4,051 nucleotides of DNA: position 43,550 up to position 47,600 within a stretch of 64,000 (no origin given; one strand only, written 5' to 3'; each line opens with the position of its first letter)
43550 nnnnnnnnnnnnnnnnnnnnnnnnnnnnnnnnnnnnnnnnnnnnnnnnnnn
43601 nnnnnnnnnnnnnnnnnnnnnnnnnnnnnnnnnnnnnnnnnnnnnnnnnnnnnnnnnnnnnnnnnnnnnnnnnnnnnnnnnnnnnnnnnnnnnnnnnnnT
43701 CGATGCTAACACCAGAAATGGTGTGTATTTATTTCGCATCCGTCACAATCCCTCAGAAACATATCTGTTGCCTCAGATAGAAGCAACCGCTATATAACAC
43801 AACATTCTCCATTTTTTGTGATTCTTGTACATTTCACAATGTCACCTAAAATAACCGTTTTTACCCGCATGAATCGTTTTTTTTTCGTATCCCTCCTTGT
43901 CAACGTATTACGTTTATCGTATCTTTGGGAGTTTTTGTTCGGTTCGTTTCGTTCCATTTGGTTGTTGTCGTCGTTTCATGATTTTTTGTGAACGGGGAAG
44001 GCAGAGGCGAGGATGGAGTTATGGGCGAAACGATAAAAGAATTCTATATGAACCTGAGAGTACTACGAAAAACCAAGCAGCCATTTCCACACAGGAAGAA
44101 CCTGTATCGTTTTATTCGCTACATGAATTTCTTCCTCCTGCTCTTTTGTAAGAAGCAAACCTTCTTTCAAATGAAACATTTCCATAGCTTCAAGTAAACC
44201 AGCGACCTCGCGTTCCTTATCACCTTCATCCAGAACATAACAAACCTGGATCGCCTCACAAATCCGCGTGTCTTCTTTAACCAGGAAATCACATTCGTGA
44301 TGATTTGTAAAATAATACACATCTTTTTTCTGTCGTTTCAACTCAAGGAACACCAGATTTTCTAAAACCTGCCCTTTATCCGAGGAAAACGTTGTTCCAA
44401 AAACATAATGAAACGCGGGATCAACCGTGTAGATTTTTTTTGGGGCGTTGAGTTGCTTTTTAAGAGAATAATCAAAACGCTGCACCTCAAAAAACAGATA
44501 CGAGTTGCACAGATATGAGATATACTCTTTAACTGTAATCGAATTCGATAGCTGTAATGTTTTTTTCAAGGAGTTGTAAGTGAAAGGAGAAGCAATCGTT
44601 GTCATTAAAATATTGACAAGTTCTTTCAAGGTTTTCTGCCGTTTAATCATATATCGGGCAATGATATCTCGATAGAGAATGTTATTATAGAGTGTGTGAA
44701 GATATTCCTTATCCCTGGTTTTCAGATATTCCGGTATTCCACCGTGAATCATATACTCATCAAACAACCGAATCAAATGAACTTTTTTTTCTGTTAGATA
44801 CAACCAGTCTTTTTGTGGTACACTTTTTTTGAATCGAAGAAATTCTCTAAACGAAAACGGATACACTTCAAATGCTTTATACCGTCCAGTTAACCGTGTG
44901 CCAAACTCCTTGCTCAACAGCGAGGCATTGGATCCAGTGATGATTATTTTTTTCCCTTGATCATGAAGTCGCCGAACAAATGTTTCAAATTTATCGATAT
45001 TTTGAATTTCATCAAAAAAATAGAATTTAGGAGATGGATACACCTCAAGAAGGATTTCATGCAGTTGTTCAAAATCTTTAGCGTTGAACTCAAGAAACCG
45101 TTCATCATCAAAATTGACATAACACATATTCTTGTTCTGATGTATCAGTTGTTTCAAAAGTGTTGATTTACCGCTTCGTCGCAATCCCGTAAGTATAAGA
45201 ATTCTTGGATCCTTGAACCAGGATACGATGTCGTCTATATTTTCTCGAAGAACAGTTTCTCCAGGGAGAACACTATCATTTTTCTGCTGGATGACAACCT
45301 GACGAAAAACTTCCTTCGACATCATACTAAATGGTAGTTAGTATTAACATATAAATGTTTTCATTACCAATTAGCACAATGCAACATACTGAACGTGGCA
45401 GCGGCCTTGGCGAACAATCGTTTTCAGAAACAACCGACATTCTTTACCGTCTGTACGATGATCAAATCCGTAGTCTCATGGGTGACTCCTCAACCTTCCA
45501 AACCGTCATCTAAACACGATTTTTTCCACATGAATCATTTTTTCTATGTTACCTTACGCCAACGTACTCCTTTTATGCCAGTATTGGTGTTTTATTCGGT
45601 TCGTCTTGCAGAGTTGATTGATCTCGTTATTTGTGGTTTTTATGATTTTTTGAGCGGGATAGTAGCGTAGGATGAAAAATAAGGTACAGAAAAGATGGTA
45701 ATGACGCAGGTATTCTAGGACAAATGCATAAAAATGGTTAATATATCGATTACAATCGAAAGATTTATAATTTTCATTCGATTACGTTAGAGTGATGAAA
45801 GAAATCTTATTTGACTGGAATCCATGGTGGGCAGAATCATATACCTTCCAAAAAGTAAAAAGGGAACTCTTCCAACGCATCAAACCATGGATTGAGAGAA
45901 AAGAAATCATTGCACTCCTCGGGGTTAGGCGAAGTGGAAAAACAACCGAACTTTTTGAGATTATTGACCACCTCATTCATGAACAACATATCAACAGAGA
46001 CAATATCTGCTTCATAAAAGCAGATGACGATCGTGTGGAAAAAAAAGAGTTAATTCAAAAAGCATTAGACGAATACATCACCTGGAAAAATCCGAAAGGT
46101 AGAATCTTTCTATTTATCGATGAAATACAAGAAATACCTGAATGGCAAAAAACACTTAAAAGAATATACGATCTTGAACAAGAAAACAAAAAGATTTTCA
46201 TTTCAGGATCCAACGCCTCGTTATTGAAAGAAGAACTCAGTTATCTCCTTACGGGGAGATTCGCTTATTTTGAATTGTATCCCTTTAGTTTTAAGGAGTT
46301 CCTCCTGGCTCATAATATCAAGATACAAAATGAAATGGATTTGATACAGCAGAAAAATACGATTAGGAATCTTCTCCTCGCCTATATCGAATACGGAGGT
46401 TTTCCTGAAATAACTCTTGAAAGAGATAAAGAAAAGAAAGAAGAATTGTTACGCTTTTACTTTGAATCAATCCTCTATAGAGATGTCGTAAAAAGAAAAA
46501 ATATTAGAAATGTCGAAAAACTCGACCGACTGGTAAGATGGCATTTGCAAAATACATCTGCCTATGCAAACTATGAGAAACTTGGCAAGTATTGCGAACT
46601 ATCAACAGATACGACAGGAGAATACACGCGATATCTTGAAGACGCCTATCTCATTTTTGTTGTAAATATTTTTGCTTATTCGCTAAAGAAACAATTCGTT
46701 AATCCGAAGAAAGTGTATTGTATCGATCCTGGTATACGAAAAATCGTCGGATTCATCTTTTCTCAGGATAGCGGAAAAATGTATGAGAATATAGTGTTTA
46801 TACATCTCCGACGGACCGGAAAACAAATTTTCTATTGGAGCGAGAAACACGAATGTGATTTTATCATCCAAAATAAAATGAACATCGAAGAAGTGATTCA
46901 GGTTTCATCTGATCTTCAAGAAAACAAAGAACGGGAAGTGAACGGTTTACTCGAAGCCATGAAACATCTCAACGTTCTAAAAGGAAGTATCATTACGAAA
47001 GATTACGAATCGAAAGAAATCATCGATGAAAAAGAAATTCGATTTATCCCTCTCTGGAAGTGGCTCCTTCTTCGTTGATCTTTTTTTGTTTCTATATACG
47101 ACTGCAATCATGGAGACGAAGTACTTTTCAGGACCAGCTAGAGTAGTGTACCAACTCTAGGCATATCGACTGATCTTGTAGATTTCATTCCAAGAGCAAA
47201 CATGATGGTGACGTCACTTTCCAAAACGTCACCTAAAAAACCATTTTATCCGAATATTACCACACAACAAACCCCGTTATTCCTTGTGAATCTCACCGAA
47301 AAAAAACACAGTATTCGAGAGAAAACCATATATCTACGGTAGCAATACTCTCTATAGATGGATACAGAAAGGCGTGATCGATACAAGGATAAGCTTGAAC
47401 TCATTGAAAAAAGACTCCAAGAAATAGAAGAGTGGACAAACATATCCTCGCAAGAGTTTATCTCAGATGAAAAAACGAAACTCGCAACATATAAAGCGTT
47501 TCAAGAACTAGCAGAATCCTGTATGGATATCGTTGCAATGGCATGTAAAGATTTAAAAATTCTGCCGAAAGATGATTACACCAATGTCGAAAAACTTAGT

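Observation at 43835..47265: Three copies of an ~60-80 bp direct repeat bracket two divergent COG1373 AAA ATPase paralogues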

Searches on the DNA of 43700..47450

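Call 111: search_rna_families(source=window, start=43700, end=47450, threshold=evalue, max_evalue=1)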
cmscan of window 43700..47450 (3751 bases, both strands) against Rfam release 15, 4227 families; matches with E-value up to 1: 1.
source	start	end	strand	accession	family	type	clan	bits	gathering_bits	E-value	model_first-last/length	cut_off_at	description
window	44430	44500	+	RF00486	mir-129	Gene; miRNA;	-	20.9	48.6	0.84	1-75/75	no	mir-129 microRNA precursor family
